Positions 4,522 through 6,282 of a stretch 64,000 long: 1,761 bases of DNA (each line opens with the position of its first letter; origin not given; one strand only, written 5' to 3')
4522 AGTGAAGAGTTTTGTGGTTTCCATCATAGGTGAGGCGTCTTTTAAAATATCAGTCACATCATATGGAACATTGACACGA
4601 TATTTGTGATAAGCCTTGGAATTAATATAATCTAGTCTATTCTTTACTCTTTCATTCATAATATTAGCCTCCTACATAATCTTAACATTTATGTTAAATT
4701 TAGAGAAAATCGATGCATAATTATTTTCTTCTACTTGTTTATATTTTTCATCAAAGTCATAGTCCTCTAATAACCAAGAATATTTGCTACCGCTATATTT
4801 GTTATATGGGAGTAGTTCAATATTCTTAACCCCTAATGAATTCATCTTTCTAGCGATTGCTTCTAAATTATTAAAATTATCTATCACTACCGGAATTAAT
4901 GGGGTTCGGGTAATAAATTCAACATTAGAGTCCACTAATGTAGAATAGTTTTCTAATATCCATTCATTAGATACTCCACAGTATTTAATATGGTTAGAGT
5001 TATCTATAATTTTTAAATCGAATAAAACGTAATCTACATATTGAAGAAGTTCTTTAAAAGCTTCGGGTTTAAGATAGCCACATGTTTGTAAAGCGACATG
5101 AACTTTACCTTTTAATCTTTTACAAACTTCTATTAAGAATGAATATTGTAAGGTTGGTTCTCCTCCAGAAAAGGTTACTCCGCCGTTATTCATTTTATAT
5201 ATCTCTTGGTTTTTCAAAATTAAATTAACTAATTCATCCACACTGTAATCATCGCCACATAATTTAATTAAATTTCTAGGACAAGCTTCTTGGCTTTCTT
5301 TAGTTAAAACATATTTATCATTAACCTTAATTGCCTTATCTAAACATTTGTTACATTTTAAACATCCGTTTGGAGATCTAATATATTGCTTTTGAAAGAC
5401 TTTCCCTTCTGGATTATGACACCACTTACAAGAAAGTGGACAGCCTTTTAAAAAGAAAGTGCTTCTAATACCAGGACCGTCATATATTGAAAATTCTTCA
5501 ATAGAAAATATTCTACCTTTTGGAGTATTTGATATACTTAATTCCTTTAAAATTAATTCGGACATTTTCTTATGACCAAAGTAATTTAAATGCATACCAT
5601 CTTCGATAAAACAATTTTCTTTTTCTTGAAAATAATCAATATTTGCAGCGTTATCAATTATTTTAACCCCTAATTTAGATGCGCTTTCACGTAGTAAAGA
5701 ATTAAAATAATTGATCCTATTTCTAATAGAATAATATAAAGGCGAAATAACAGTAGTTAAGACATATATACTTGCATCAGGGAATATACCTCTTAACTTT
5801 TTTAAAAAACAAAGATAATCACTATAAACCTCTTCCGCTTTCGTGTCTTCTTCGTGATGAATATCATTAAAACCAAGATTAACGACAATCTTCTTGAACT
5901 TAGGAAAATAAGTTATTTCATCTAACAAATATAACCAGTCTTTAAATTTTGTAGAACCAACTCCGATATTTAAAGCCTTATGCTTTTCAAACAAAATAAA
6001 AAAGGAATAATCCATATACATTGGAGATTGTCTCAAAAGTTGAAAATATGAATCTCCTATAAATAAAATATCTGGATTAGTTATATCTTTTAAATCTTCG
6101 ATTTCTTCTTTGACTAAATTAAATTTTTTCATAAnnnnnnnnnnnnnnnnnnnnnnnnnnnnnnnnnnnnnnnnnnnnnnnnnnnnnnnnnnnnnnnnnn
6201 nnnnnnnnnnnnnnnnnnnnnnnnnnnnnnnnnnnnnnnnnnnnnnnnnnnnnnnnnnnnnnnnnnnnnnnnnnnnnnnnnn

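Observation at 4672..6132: Glycyl-radical activating enzyme fused to a catalytically intact-looking SGNH esterase domain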

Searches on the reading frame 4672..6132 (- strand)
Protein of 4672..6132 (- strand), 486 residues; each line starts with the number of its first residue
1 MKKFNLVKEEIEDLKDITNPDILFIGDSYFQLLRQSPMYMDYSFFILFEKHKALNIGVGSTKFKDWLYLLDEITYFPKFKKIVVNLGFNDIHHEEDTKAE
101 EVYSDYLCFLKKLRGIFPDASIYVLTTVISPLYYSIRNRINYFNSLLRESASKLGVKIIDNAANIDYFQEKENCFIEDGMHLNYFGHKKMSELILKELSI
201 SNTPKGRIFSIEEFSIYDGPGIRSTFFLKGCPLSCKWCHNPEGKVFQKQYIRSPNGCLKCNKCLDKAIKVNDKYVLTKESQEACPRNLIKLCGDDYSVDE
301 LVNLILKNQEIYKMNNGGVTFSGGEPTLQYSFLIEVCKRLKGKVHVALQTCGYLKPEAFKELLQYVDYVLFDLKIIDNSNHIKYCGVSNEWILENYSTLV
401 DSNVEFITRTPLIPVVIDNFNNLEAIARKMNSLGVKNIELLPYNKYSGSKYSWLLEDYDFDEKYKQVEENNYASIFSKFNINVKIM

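Call 5: search_protein_families(library=pfam, proteins=[window:4672-6132:-], max_evalue=0.01)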
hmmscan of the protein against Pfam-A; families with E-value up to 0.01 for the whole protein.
window:4672-6132:- (486 aa): 6 families
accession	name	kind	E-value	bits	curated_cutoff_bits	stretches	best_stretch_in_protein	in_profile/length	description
PF04055.27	Radical_SAM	-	2e-14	54.6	29.5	1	295-416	27-154/166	Radical SAM superfamily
PF13353.11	Fer4_12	-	1.3e-12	48.6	22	1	218-380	2-122/137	4Fe-4S single cluster domain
PF13472.12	Lipase_GDSL_2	-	2.7e-09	38.2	32.9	1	24-188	1-177/178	GDSL-like Lipase/Acylhydrolase family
PF00657.28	Lipase_GDSL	-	3.8e-05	24.4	23.6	1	80-194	78-208/208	GDSL-like Lipase/Acylhydrolase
PF13161.12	DUF3996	-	0.0018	18.5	22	0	359-452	48-145/154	Protein of unknown function (DUF3996)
PF04311.20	DUF459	-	0.0095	15.8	27.2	0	22-162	2-150/197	Protein of unknown function (DUF459)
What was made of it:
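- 5539..6132 (-): SGNH/GDSL esterase domain (aa 1-198), most similar to PAF-AH Ib and sialate O-acetylesterase. PF13472 scores 38.2 bits, above the gathering cut-off (call 5).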

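Call 6: search_protein_families(library=ncbifam, proteins=[window:4672-6132:-], max_evalue=0.01)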
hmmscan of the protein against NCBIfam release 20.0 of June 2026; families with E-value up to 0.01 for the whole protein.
window:4672-6132:- (486 aa): 23 families
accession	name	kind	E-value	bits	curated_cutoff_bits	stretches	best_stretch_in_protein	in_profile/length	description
TIGR02494.1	PFLE_PFLC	subfamily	1.2e-74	251.2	174.35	1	208-470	1-281/293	glycyl-radical enzyme activating protein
NF043069.1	T4HPD_activ_SAM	equivalog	2.8e-71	240.3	425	1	206-485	2-297/299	trans-4-hydroxy-L-proline dehydratase activase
NF033717.2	HPDL_rSAM_activ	equivalog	2e-61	208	420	1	205-469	3-287/311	4-hydroxyphenylacetate decarboxylase activase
NF048010.1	SfplDhtActHpsHDes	equivalog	6.8e-60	202.4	430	1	204-467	4-287/298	(2S)-3-sulfopropanediol dehydratase activating enzyme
TIGR04395.1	cutC_activ_rSAM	equivalog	3.3e-56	190.8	360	1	205-485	4-306/309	choline TMA-lyase-activating enzyme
NF033719.1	ind_deCO2_activ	equivalog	1.7e-55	188.5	425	1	207-462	2-277/302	indoleacetate decarboxylase activase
NF007483.0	PRK10076.1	equivalog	6.5e-52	176.5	326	1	203-462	19-265/292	[formate-C-acetyltransferase]-activating enzyme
NF048008.1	SfplDhtActHpfHKleb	equivalog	3.8e-50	170.9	500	1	208-462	2-277/308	(2S)-3-sulfopropanediol dehydratase activating enzyme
TIGR02493.1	PFLA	equivalog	4.8e-45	153.8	231.75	2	293-469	43-223/235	pyruvate formate-lyase-activating protein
TIGR04003.1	rSAM_BssD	equivalog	6.6e-42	143.8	496.45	1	209-472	4-286/314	[benzylsuccinate synthase]-activating enzyme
TIGR04041.1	activase_YjjW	hypoth_equivalog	1.5e-36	126.2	250.2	1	208-447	4-242/276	YjjW family glycine radical enzyme activase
NF008356.0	PRK11145.1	equivalog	5.4e-33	114.3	375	2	293-464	48-223/246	pyruvate formate lyase 1-activating protein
TIGR02495.1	NrdG2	equivalog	2.3e-18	66.2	131.15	2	296-430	47-180/193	anaerobic ribonucleoside-triphosphate reductase activating protein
TIGR02491.1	NrdG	equivalog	6.8e-12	45.6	126.1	2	208-248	2-42/154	anaerobic ribonucleoside-triphosphate reductase activating protein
TIGR04337.1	AmmeMemoSam_rS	hypoth_equivalog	6.2e-06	25.3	220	1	314-430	116-234/349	AmmeMemoRadiSam system radical SAM enzyme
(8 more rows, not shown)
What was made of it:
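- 4675..5517 (-): GRE-activating enzyme domain (aa 206-486). TIGR02494 scores 251.2 bits against a cut-off of 174.35 (call 6).
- On GRE-activating enzyme (radical SAM; TIGR02494): 251.2 bits against a cut-off of 174.35, over aa 208-470 (call 6).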

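Call 7: find_homologous_proteins(query=window:4672-6132:-, max_evalue=0.00001)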
Query window:4672-6132:- (486 aa): 2824 proteins with E <= 0.00001 among 8000 candidates; the best 120 are listed.
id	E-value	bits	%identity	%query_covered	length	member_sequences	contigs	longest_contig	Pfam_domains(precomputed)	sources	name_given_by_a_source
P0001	0.0e+0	1089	98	100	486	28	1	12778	PF04055.28,PF13353.12,PF13472.13,PF00657.29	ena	-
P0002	2.3e-223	760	69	99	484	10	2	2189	PF04055.28,PF13353.12,PF13472.13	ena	-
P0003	3.2e-206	704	61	99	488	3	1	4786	PF04055.28,PF13353.12,PF13472.13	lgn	-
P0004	4.1e-100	354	60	53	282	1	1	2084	PF04055.28,PF13353.12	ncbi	-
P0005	8.3e-99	350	57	58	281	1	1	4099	PF04055.28,PF13353.12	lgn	-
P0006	6.6e-97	343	55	58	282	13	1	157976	PF04055.28,PF13353.12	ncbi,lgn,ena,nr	ncbi:MAG: glycyl-radical enzyme activating protein [Clostridia bacterium]|nr:glycyl-radical enzyme a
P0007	1.1e-94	336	55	58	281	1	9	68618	PF04055.28,PF13353.12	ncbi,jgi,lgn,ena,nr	ncbi:MAG: glycyl-radical enzyme activating protein [Clostridiales bacterium]|nr:glycyl-radical enzym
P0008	1.8e-94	335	55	58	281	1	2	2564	PF04055.28,PF13353.12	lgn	-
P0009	3.6e-93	331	54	58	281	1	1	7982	PF04055.28,PF13353.12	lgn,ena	-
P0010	1.4e-92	329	55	57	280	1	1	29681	PF04055.28,PF13353.12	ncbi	-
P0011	2.0e-92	329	56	58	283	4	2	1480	PF04055.28,PF13353.12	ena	-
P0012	2.6e-92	328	53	58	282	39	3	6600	PF04055.28,PF13353.12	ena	-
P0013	6.2e-92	327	52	58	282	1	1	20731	PF04055.28,PF13353.12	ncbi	-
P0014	1.1e-91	326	53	58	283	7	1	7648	PF04055.28,PF13353.12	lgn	-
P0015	1.9e-91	325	54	58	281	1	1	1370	PF04055.28,PF13353.12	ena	-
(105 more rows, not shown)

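Call 9: find_encoding_contigs(protein=P0001, flank=10000, max_places=3)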
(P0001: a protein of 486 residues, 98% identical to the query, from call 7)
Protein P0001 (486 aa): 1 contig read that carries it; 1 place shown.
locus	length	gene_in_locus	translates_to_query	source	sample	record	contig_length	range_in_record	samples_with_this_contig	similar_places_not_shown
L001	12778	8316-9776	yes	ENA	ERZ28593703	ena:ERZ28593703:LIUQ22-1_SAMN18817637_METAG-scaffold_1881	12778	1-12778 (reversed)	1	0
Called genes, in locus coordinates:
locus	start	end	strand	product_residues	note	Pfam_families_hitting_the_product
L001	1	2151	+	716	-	?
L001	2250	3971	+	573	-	-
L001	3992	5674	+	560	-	-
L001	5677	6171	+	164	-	-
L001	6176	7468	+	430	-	PF00005:ABC_tran, PF13304:AAA_21 (faint), PF17912:OB_MalK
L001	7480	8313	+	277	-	PF04616:Glyco_hydro_43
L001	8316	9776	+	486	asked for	PF00657:Lipase_GDSL (faint), PF13472:Lipase_GDSL_2, PF13353:Fer4_12, PF04055:Radical_SAM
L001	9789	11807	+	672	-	PF02901:PFL-like, PF01228:Gly_radical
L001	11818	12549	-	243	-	PF04172:LrgB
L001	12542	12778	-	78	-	?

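Call 10: find_encoding_contigs(protein=P0003, flank=10000, max_places=3)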
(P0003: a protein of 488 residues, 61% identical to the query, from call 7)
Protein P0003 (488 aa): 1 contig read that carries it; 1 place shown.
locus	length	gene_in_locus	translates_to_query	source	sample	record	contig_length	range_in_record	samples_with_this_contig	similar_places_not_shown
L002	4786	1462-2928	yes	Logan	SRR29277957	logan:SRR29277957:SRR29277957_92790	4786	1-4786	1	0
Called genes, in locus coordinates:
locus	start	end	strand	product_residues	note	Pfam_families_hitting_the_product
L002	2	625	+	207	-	?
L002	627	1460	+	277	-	PF04616:Glyco_hydro_43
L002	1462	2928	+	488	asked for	PF13472:Lipase_GDSL_2, PF13353:Fer4_12, PF04055:Radical_SAM (weak)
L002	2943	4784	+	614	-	?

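Call 11: find_encoding_contigs(protein=P0002, flank=10000, max_places=3)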
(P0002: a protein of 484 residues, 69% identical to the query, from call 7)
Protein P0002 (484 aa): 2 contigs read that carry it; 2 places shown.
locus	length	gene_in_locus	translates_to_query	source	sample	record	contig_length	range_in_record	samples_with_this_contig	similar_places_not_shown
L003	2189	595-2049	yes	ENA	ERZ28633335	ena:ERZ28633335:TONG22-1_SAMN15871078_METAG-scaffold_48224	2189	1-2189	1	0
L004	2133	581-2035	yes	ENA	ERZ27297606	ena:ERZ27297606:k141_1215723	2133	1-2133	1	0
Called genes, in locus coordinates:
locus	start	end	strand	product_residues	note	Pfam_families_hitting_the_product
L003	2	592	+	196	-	?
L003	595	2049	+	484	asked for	PF13472:Lipase_GDSL_2, PF13353:Fer4_12, PF04055:Radical_SAM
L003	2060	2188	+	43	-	?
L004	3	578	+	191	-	?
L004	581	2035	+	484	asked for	PF13472:Lipase_GDSL_2, PF13353:Fer4_12, PF04055:Radical_SAM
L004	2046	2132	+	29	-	?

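Call 16: find_related_loci(query=window:4672-6132:-, collection=genome_contigs, flank=10000)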
Query window:4672-6132:- (486 aa) in genome_contigs; peptide patterns used: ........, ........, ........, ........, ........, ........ (x = any residue, [..] = any of these).
54 stretches matched a pattern; 1 encode a relative of the query (tblastn E <= 1e-3); 1 distinct loci.
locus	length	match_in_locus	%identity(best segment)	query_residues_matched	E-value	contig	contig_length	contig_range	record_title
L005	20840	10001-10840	52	206-486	8e-93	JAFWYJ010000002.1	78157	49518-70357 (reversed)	MAG: Clostridia bacterium isolate RGIG6183 Sheep_Rectum-1__c11323, whole genome shotgun sequence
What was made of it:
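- Tried and rejected: The scan of GTDB representative genomes for the fusion found only one stand-alone Clostridia activase, at 52% identity (L005, call 16).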

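Call 22: find_encoding_contigs(protein=P0006, flank=8000, max_places=2)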
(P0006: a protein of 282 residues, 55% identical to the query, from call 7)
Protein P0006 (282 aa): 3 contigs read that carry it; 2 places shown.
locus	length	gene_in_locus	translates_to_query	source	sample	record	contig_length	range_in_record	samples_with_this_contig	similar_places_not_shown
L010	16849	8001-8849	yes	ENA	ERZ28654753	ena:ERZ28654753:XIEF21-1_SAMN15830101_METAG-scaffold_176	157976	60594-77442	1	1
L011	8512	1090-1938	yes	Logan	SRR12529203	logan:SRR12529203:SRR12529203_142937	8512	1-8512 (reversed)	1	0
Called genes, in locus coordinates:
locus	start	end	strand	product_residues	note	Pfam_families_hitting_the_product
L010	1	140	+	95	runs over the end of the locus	-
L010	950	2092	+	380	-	PF09851:SHOCT (weak)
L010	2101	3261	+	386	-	PF13250:SNIPE, PF10544:T5orf172, PF13455:MUG113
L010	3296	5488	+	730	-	PF08531:Bac_rhamnosid_N, PF05592:Bac_rhamnosid, PF17389:Bac_rhamnosid6H, PF17390:Bac_rhamnosid_C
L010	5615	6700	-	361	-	PF01381:HTH_3, PF12844:HTH_19, PF13560:HTH_31 (faint)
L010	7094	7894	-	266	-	PF02311:AraC_binding, PF07883:Cupin_2, PF12833:HTH_18, PF00165:HTH_AraC (weak)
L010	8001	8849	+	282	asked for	PF13353:Fer4_12, PF04055:Radical_SAM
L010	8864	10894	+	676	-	PF02901:PFL-like, PF01228:Gly_radical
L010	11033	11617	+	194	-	PF02659:Mntp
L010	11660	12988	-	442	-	-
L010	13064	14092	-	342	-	PF03033:Glyco_transf_28, PF04101:Glyco_tran_28_C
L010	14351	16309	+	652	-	PF02518:HATPase_c, PF00204:DNA_gyraseB, PF01751:Toprim, PF00986:DNA_gyraseB_C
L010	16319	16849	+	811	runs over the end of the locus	PF00521:DNA_topoisoIV, PF03989:DNA_gyraseA_C (weak)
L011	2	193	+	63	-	?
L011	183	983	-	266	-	PF02311:AraC_binding, PF07883:Cupin_2, PF12833:HTH_18, PF00165:HTH_AraC (weak)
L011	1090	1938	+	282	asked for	PF13353:Fer4_12, PF04055:Radical_SAM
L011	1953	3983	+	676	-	PF02901:PFL-like, PF01228:Gly_radical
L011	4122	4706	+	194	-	PF02659:Mntp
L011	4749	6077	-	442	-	-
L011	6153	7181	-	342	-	PF03033:Glyco_transf_28, PF04101:Glyco_tran_28_C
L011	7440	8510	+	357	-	?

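Call 23: find_encoding_contigs(protein=P0005, flank=8000, max_places=2)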
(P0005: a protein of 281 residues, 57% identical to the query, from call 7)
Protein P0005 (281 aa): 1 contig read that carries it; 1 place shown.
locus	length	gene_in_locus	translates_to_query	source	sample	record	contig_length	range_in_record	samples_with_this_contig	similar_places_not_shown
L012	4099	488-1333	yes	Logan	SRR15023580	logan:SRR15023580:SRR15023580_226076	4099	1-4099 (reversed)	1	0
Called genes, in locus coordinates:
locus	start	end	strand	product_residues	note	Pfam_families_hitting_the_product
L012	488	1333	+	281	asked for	PF13353:Fer4_12, PF04055:Radical_SAM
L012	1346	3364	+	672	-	PF02901:PFL-like, PF01228:Gly_radical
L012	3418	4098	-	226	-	?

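Call 24: find_encoding_contigs(protein=P0004, flank=8000, max_places=2)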
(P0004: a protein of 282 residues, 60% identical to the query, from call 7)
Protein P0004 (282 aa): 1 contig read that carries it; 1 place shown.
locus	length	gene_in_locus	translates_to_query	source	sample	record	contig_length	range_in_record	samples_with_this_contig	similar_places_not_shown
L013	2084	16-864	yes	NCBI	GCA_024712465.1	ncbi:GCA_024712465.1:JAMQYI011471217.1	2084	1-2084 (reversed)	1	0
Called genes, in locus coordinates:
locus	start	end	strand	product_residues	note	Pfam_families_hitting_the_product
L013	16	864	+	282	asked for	PF13353:Fer4_12, PF04055:Radical_SAM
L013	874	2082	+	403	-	?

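Call 28: search_solved_structures(query=window:4672-6132:-, max_evalue=0.01, show_alignments=0)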
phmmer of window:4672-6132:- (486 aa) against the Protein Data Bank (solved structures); distinct sequences matched with E-value up to 0.01: 10.
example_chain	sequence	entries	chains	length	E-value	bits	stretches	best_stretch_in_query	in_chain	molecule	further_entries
3c8f_A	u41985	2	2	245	1.4e-23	86.7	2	293-462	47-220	Pyruvate formate-lyase 1-activating enzyme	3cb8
8fo0_A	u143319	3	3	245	1.5e-22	83.3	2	293-461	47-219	Pyruvate formate-lyase 1-activating enzyme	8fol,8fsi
3can_A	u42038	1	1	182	2e-17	66.3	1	316-458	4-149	Pyruvate-formate lyase-activating enzyme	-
1fxw_F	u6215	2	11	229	3.2e-07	32.7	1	13-193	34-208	PLATELET-ACTIVATING FACTOR ACETYLHYDROLASE IB BETA SUBUNIT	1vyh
3dt6_A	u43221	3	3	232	0.00077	21.5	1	11-125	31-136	Brain Platelet-activating factor acetylhydrolase IB subunit alpha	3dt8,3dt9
1es9_A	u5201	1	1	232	0.0034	19.4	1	11-125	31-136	PLATELET-ACTIVATING FACTOR ACETYLHYDROLASE IB GAMMA SUBUNIT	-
1bwr_A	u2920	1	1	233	0.0037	19.3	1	11-125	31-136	PLATELET-ACTIVATING FACTOR ACETYLHYDROLASE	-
1fxw_A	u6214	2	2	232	0.0037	19.3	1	11-125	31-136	PLATELET-ACTIVATING FACTOR ACETYLHYDROLASE IB GAMMA SUBUNIT | PLATELET-ACTIVATING FACTOR ACETYLHYDROLASE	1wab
1bwq_A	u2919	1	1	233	0.0039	19.2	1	11-125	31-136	PLATELET-ACTIVATING FACTOR ACETYLHYDROLASE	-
1bwp_A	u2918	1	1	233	0.0052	18.8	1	11-125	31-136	PLATELET-ACTIVATING FACTOR ACETYLHYDROLASE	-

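Call 48: predict_structure(alignment_id=A2)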
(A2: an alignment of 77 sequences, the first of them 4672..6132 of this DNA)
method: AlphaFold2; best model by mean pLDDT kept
length: 486 residues; sequences in the alignment: 77
mean_pLDDT: 85.5   pTM: 0.64
mean pLDDT of the five models: 85.5, 85.0, 82.1, 81.5, 80.2
residues with pLDDT >= 90: 243; 70-90: 175; 50-70: 48; < 50: 20
segments of 3 or more residues with pLDDT < 50: 1-10, 13-19
pLDDT, mean of each block of 10 residues (from residue 1): 38 49 64 58 64 73 72 80 75 69 87 90 88 83 90 87 85 79 80 76 81 84 94 88 89 92 93 91 96 95 96 91 94 97 96 96 98 98 94 99 97 95 98 98 88 90 88 97 96
secondary structure, 60 per line:
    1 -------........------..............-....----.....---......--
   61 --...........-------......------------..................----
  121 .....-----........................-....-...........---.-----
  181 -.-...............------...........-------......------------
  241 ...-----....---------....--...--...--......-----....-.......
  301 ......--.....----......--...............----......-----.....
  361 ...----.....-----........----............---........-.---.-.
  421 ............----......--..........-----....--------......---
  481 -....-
elements in order: H8-15 E22-26 H27-35 H37-40 H45-49 E53-58 H63-73 E81-86 H99-116 E121-125 H131-154 E156-159 H161-171 H184-198 E205-215 E223-228 E249-252 H262-265 E268-270 E273-275 H278-283 E289-292 E294-297 H298-306 H309-313 E318-323 H326-340 E345-350 H356-363 E368-372 H378-385 H390-401 E405-412 H420-432 E437-442 H445-454 H460-463 H472-477 E482-485
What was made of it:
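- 5518..5538 (-): Interdomain linker SISNTPK (aa 199-205). Its sequence and length vary between the fused clades. The secondary structure of the model has a helix at 184-198 and a strand at 205-215 (call 48).
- The full-length model's pTM of 0.64 gives no reliable relative orientation of the domains (call 48). No inter-domain contact information could be obtained (pTM 0.64, call 48).
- Tried and rejected: The full-length AlphaFold2 model gave no usable inter-domain geometry (pTM 0.64, no PAE available; call 48).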

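Call 51: fold_search(model_id=the predicted structure, library=pdb)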
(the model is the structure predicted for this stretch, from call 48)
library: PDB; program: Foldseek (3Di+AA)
matches with E <= 10: 1575; with E <= 0.001: 101
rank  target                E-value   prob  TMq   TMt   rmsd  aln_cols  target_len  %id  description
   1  8fo0                  5.7e-17  1.00  0.45  0.85   3.6       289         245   24  The structure of a crystallizable variant of E. coli pyruvate formate-lyase activating enzyme bound to a partially cleav (released 2023-05-24)
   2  3c8f                  3.3e-16  1.00  0.44  0.83   3.6       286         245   26  4Fe-4S-Pyruvate formate-lyase Activating Enzyme with partially disordered AdoMet (released 2008-10-28)
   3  3cb8_A                5.0e-16  1.00  0.45  0.86   2.7       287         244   25  4Fe-4S-Pyruvate formate-lyase activating enzyme in complex with AdoMet and a peptide substrate (released 2008-10-28)
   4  3can                  7.8e-09  1.00  0.29  0.82   2.4       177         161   29  Crystal structure of a domain of pyruvate-formate lyase-activating enzyme from Bacteroides vulgatus ATCC 8482 (released 2008-03-04)
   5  5v1t_A                4.6e-07  1.00  0.30  0.33  23.0       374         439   10  Crystal structure of Streptococcus suis SuiB bound to precursor peptide SuiA (released 2017-08-30)
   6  6efn                  6.2e-07  1.00  0.33  0.41  20.3       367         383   12  Structure of a RiPP maturase, SkfB (released 2018-10-24)
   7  5v1q_B                7.0e-07  1.00  0.32  0.35  21.9       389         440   11  Crystal structure of Streptococcus suis SuiB (released 2017-08-30)
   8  5v1q_A                1.0e-06  1.00  0.34  0.38  21.7       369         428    9  Crystal structure of Streptococcus suis SuiB (released 2017-08-30)
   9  5v1s_A                1.2e-06  1.00  0.33  0.37  21.9       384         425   10  Crystal structure of Streptococcus suis SuiB bound to S-adenosylmethionine (released 2017-08-30)
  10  9ccb                  1.3e-06  1.00  0.28  0.32  20.0       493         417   10  X-ray crystal structure of methyl-coenzyme M reductase glutamine methylase (MgmA) from Methanothermobacter marburgensis  (released 2025-01-01)
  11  7vob                  2.6e-06  1.00  0.25  0.36   6.2       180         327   16  The crystal structure of a Radical SAM Enzyme BlsE involved in the Biosynthesis of Blasticidin S (released 2022-05-04)
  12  2hsj_A                4.9e-06  1.00  0.28  0.60   7.6       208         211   22  The structure of a putative platelet activating factor from Streptococcus pneumonia. (released 2006-09-19)
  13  9dgw_C                5.2e-06  1.00  0.28  0.46   6.6       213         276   15  X-ray crystal structure of the Viperin-like enzyme from T. virens with bound CTP and SAM (released 2025-02-12)
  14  9dfn                  6.3e-06  1.00  0.31  0.50   3.8       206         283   14  X-ray crystal structure of the second viperin-like enzyme from Trichoderma virens with bound CTP and SAM (released 2025-02-19)
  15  6njc_A                7.5e-06  1.00  0.27  0.61   7.7       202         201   20  Crystal Structure of the Sialate O-acetylesterase from Bacteroides vulgatus (released 2019-01-16)
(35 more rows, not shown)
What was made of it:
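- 4675..5517 (-): Foldseek to PFL-AE 3cb8 gives TMt 0.86 (call 51).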
